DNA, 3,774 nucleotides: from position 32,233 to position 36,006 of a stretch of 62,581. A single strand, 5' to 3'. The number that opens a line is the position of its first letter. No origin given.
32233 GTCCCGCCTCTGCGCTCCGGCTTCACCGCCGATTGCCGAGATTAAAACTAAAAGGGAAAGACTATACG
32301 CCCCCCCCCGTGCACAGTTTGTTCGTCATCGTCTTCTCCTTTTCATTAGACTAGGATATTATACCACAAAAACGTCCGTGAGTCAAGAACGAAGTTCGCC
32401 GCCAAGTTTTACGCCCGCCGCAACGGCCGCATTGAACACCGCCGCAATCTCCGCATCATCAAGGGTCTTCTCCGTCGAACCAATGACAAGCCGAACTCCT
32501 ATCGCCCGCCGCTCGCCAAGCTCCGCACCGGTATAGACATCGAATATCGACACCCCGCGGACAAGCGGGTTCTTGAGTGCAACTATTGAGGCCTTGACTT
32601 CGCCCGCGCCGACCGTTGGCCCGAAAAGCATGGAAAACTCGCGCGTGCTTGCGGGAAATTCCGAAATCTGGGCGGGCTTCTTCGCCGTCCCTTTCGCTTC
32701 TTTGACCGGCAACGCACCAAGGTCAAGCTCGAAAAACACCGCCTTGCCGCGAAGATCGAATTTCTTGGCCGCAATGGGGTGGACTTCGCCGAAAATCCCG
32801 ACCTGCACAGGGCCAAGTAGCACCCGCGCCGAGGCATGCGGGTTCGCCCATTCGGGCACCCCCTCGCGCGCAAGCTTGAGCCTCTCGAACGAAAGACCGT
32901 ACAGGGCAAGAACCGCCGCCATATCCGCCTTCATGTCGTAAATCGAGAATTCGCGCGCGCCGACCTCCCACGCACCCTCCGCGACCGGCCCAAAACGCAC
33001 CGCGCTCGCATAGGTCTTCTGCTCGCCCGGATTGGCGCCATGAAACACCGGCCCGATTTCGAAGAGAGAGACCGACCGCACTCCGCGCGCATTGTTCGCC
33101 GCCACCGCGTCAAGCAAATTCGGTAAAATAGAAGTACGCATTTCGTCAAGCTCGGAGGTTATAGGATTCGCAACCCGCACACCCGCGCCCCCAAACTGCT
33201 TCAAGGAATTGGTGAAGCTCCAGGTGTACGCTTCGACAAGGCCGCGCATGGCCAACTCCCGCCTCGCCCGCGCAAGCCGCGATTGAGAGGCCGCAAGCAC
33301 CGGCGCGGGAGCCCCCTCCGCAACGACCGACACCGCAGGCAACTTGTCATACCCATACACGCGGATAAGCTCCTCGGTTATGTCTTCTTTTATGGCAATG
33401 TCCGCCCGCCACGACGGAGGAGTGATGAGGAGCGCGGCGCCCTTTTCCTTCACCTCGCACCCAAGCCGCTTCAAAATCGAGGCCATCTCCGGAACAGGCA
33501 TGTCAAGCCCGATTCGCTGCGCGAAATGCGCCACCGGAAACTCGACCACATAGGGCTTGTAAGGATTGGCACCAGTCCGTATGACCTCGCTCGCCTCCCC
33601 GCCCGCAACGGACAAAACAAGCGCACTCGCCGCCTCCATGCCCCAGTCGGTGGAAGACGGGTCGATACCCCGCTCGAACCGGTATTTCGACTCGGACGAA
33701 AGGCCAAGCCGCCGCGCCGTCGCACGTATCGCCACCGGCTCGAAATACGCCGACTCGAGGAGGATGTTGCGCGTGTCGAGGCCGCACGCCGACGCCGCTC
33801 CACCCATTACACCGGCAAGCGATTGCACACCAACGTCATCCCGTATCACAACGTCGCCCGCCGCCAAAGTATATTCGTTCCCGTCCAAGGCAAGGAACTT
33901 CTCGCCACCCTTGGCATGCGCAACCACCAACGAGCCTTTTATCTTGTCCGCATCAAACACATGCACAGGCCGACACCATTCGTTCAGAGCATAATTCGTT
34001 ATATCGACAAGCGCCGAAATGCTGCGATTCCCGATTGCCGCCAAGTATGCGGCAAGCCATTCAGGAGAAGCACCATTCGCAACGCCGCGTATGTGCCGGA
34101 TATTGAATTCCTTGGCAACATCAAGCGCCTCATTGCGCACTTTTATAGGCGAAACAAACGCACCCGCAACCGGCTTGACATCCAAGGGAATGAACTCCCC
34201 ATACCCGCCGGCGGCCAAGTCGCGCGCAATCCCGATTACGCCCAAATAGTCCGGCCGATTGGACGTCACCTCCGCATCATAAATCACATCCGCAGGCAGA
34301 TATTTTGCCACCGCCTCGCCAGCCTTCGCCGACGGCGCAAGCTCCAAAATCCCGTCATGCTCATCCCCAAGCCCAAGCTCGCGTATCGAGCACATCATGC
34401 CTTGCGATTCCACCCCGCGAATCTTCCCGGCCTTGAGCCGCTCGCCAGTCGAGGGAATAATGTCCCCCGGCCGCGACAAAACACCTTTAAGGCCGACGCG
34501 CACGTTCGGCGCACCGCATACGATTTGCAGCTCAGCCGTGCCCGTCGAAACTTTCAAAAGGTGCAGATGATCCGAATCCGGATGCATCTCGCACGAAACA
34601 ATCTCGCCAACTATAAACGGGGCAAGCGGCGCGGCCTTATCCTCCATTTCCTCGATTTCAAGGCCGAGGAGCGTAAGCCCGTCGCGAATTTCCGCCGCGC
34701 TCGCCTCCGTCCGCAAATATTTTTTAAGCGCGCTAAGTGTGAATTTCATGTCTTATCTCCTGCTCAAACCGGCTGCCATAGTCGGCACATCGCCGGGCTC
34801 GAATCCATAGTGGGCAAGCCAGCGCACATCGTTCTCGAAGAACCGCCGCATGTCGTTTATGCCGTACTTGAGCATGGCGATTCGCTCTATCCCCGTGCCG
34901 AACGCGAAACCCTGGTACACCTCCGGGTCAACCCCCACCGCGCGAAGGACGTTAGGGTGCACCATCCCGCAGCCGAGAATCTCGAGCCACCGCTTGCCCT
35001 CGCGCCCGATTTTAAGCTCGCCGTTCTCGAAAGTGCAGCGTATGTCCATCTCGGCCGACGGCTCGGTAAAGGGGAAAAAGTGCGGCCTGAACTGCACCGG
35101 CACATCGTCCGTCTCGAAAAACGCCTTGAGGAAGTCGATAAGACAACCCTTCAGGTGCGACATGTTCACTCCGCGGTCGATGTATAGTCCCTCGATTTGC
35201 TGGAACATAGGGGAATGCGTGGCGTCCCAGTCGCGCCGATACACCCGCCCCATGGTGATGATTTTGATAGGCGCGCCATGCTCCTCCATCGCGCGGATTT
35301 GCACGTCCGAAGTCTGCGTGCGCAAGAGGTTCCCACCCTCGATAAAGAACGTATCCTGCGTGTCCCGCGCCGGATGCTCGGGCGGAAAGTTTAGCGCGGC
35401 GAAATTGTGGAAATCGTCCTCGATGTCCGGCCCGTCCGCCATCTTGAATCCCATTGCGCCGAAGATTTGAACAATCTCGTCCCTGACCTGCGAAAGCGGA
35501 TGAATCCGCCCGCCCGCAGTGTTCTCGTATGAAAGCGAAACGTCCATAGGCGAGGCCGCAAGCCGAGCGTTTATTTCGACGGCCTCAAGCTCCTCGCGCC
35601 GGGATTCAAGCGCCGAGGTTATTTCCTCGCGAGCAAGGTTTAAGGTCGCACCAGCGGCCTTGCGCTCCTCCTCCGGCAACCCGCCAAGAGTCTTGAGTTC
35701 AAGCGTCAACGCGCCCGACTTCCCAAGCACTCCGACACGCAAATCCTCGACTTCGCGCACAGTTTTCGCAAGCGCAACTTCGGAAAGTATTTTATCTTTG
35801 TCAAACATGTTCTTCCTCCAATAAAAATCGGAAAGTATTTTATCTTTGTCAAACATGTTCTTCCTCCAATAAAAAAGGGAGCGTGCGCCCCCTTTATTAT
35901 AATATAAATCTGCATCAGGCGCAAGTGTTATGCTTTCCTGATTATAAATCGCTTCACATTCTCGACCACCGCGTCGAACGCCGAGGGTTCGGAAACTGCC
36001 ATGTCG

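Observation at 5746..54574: Nine G/C homopolymers of 8-9 nt, all at gene 5' ends or in a promoter spacer: a poly-G contingency (phase-variation) network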

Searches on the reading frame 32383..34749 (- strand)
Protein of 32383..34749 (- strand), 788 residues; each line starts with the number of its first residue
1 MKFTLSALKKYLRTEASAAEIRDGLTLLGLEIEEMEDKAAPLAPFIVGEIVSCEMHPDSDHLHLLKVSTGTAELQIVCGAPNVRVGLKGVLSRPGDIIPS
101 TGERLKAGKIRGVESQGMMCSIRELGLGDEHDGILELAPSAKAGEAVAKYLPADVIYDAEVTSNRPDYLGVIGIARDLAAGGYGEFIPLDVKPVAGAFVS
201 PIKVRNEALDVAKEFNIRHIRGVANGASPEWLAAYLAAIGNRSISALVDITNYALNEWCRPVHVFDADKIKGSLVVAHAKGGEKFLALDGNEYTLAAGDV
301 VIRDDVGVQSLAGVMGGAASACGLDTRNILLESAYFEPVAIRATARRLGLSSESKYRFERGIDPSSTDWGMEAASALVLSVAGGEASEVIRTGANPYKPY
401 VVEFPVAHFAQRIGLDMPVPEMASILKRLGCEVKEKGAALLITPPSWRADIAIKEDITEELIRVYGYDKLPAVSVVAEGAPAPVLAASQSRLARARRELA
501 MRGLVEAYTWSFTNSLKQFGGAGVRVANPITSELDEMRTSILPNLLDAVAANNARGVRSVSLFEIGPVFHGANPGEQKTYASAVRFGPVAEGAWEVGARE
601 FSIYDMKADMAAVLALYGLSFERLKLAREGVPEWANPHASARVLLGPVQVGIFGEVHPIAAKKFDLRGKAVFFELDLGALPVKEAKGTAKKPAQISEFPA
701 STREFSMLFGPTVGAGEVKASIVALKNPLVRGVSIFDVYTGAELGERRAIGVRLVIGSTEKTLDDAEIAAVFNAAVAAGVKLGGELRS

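Call 10: search_protein_families(library=ncbifam, max_evalue=0.00001, proteins=[window:32383-34749:-])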
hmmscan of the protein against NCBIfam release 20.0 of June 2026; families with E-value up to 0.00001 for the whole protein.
window:32383-34749:- (788 aa): 6 families
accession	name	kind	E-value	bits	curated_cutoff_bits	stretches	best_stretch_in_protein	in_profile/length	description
TIGR00472.1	pheT_bact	equivalog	1.4e-192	642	402.65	1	1-787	1-798/798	phenylalanine--tRNA ligase subunit beta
NF001882.0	PRK00629.5-4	equivalog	2.9e-43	148.2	527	1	1-659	1-627/725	phenylalanine--tRNA ligase subunit beta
NF045760.1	YtpR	equivalog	1.4e-36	126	100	1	38-146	80-184/185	YtpR family tRNA-binding protein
TIGR00471.1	pheT_arch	equivalog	2.1e-22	79.3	282.65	1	398-678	276-548/551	phenylalanine--tRNA ligase subunit beta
NF045867.1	PheT_Nterm_rel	equivalog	1.1e-14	54.8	120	1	43-127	87-170/171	TyrS-associated PheT N-terminal domain-related protein TapR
NF001879.0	PRK00629.5-1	equivalog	4.8e-10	38.6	840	1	1-208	1-212/718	phenylalanine--tRNA ligase subunit beta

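Call 28: find_encoding_contigs(protein=window:32383-34749:-, flank=10000, max_places=10)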
Protein window:32383-34749:- (788 aa): no gene with exactly this product is on record in the collection.

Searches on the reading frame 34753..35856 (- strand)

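Call 10: search_protein_families(library=ncbifam, max_evalue=0.00001, proteins=[window:34753-35856:-])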
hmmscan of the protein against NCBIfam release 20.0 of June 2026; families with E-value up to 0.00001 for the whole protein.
window:34753-35856:- (367 aa): 4 families
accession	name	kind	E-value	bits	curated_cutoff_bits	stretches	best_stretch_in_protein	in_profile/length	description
TIGR00468.1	pheS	equivalog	1e-101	340.4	237.45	2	176-349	159-321/324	phenylalanine--tRNA ligase subunit alpha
NF003210.0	PRK04172.1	equivalog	7.6e-61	206.4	350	2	177-350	333-491/496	phenylalanine--tRNA ligase subunit alpha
NF051887.1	PheS_related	equivalog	2.3e-34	119.1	300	1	115-346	9-235/349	PheS-related mystery ligase SrmL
TIGR00469.1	pheS_mito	equivalog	6.5e-31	107.5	258.35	2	253-350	258-343/451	phenylalanine--tRNA ligase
